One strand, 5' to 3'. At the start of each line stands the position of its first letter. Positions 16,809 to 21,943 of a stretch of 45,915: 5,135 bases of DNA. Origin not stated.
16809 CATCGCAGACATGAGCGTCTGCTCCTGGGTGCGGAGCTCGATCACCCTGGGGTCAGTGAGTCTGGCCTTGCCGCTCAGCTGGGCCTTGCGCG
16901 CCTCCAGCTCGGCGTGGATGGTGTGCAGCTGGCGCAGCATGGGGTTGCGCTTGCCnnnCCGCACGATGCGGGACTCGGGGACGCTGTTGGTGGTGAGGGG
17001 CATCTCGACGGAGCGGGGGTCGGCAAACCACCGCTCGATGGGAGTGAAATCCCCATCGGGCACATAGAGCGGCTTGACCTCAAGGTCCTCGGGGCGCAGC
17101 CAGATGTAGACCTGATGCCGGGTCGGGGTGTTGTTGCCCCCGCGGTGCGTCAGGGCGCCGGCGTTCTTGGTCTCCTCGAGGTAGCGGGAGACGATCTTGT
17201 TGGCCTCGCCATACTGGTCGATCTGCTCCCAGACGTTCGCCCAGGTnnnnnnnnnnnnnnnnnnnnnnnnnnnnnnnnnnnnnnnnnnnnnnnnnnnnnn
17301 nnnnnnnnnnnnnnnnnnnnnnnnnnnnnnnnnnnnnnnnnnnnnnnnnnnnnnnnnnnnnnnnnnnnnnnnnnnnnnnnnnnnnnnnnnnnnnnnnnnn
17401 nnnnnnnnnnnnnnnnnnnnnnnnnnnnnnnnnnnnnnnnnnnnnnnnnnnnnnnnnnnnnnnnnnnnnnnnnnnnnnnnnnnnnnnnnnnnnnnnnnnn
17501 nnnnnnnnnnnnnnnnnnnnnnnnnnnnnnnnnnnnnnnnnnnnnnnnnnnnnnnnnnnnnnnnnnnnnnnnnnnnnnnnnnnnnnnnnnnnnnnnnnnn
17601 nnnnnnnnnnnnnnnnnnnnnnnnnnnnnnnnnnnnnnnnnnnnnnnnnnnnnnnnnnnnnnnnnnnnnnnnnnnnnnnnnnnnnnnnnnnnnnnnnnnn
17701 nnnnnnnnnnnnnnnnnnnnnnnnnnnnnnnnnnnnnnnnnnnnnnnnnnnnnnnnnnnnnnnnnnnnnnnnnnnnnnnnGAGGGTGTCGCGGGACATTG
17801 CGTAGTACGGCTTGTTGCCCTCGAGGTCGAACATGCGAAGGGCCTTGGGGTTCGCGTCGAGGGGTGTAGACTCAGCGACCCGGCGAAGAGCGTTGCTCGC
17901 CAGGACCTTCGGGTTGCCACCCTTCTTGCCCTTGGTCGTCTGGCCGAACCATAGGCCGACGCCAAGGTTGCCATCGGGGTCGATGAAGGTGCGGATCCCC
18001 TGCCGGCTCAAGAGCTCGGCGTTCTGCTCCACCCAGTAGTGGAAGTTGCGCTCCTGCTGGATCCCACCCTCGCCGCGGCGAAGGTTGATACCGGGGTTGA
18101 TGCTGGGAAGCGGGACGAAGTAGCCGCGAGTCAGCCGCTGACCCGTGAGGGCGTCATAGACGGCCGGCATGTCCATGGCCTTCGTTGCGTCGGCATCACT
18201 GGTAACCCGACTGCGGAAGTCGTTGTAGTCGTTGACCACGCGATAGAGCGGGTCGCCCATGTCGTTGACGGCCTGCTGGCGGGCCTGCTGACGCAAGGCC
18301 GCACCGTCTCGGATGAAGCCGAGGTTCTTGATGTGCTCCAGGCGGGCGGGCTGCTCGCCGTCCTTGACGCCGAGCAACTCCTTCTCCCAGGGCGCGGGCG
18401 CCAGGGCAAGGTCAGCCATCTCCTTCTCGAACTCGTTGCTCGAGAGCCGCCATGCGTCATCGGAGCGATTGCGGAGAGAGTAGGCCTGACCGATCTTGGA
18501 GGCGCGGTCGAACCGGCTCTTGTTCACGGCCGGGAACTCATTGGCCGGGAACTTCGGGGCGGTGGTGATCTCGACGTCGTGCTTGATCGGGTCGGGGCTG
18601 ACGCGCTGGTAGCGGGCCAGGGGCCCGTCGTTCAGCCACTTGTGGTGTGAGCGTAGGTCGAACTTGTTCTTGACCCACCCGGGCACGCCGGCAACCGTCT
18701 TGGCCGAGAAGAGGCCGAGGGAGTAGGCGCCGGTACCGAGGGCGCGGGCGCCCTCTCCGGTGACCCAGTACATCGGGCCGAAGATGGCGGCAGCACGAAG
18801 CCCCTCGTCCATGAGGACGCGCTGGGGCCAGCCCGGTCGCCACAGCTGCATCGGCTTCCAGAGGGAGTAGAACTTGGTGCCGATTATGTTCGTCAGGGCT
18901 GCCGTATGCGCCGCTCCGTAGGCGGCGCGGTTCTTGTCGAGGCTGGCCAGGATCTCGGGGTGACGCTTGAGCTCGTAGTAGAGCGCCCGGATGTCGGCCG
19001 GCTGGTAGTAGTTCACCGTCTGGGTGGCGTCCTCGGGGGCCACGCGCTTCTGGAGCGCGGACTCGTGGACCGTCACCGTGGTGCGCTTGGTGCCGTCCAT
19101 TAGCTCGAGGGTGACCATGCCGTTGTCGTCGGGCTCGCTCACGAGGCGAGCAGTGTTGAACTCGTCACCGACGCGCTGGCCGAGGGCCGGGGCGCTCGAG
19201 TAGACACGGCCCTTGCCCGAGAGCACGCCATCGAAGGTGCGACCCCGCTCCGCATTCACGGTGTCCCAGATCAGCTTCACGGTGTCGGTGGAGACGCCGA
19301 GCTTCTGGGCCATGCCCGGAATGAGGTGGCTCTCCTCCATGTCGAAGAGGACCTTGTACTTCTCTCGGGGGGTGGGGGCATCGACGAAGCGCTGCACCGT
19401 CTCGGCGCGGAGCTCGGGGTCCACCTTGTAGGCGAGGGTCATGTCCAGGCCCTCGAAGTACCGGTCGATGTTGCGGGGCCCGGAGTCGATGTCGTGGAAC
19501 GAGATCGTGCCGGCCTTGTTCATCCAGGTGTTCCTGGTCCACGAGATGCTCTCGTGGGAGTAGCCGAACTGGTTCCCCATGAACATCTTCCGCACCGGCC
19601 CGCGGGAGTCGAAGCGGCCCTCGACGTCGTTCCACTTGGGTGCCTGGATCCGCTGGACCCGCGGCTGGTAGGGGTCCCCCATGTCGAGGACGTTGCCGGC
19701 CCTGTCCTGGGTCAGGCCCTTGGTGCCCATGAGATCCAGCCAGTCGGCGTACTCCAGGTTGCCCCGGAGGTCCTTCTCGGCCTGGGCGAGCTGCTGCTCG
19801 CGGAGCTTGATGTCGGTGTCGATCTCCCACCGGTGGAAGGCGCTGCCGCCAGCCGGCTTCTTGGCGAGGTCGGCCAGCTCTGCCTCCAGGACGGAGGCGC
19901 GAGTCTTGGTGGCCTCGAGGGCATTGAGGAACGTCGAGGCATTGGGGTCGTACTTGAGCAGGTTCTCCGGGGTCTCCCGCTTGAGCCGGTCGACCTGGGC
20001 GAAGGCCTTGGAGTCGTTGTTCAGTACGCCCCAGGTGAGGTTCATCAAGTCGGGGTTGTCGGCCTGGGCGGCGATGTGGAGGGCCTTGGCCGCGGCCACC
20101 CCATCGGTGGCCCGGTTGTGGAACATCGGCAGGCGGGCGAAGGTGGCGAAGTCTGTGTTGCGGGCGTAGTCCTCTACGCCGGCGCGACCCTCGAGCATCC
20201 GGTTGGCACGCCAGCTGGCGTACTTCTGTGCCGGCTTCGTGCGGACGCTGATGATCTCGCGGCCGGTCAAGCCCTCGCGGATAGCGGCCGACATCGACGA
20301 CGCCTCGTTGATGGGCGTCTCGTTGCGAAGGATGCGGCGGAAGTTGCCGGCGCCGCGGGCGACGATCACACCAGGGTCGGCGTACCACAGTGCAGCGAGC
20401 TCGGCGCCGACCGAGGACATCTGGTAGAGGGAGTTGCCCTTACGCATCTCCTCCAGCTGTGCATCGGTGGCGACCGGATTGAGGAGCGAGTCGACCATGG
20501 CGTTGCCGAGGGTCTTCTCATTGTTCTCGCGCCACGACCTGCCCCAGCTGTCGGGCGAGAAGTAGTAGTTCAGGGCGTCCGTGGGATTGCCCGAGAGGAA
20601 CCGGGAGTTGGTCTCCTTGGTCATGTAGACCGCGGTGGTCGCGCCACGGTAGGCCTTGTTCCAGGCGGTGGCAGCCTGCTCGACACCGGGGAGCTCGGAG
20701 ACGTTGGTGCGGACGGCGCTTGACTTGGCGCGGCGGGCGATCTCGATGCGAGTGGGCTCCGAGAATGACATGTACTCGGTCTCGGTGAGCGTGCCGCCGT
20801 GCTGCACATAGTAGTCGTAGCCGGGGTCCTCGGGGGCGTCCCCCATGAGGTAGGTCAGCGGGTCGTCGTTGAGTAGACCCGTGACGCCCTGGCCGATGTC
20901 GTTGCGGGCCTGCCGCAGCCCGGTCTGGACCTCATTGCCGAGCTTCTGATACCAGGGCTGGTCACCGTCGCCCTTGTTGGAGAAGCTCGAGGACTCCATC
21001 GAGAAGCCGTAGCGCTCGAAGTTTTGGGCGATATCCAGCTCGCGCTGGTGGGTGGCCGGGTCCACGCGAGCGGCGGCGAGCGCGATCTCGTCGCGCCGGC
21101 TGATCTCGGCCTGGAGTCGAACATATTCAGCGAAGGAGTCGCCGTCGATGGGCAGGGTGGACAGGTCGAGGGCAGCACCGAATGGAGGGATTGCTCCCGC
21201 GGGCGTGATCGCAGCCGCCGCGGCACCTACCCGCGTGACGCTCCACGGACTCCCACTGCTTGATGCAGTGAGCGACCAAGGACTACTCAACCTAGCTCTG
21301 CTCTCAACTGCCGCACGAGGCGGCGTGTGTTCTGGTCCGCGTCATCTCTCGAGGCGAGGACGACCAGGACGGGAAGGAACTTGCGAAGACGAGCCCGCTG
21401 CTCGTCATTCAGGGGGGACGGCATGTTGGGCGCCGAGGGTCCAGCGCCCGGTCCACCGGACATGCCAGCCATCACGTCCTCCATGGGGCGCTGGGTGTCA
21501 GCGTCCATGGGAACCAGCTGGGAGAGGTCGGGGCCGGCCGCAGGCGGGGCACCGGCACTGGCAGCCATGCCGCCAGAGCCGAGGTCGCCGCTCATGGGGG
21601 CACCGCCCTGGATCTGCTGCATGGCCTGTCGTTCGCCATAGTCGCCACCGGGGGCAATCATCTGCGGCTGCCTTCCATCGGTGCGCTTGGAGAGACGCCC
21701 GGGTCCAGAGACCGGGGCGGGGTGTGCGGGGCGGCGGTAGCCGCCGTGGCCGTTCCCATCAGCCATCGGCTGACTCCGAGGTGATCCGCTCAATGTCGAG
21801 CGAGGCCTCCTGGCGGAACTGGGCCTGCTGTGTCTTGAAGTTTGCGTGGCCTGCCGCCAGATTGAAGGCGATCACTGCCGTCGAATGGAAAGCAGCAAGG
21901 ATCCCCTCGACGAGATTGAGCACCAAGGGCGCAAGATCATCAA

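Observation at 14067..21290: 2,407-aa giant ORF in the virion module with an ART-like core: candidate ejected polyvalent effector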

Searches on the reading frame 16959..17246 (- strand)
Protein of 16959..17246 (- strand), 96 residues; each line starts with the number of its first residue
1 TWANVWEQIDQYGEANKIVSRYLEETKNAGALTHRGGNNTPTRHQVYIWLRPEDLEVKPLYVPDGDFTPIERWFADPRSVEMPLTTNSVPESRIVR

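Call 88: find_related_loci(query=A7, collection=genome_contigs, flank=10000)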
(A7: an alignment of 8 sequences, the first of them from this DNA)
Query A7 (96 aa) in genome_contigs; peptide patterns used: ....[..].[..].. (x = any residue, [..] = any of these).
20 stretches matched a pattern, but none encodes a relative of the query by tblastn (E <= 1e-3).

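Call 90: find_related_loci(query=A7, collection=viral_contigs, flank=10000)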
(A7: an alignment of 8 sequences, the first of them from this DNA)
Query A7 (96 aa) in viral_contigs; peptide patterns used: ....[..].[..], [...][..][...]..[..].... (x = any residue, [..] = any of these).
37 stretches matched a pattern; 2 encode a relative of the query (tblastn E <= 1e-3); 2 distinct loci.
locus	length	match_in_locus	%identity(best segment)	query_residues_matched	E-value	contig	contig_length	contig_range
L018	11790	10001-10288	79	1-96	2e-52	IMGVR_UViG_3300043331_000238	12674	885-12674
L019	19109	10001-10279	52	1-96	2e-29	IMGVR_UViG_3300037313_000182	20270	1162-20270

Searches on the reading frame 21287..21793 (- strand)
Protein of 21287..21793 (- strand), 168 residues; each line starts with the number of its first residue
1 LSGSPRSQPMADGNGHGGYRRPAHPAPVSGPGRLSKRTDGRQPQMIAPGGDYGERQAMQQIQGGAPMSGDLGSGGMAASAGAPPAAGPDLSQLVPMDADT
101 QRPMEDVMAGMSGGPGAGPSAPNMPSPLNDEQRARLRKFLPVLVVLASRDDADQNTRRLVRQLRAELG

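Call 8: search_protein_families(library=phrogs, proteins=[window:21287-21793:-], max_evalue=0.001)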
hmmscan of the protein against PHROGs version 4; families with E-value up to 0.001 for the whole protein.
window:21287-21793:- (168 aa): 1 family
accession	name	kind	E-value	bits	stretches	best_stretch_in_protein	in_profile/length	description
phrog_8200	-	unknown function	4.6e-16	60.4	1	31-166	1-139/140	-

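Call 32: search_protein_families(library=pfam, proteins=[window:21287-21793:-], max_evalue=0.01)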
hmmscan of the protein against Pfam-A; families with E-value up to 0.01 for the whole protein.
window:21287-21793:- (168 aa): 0 families
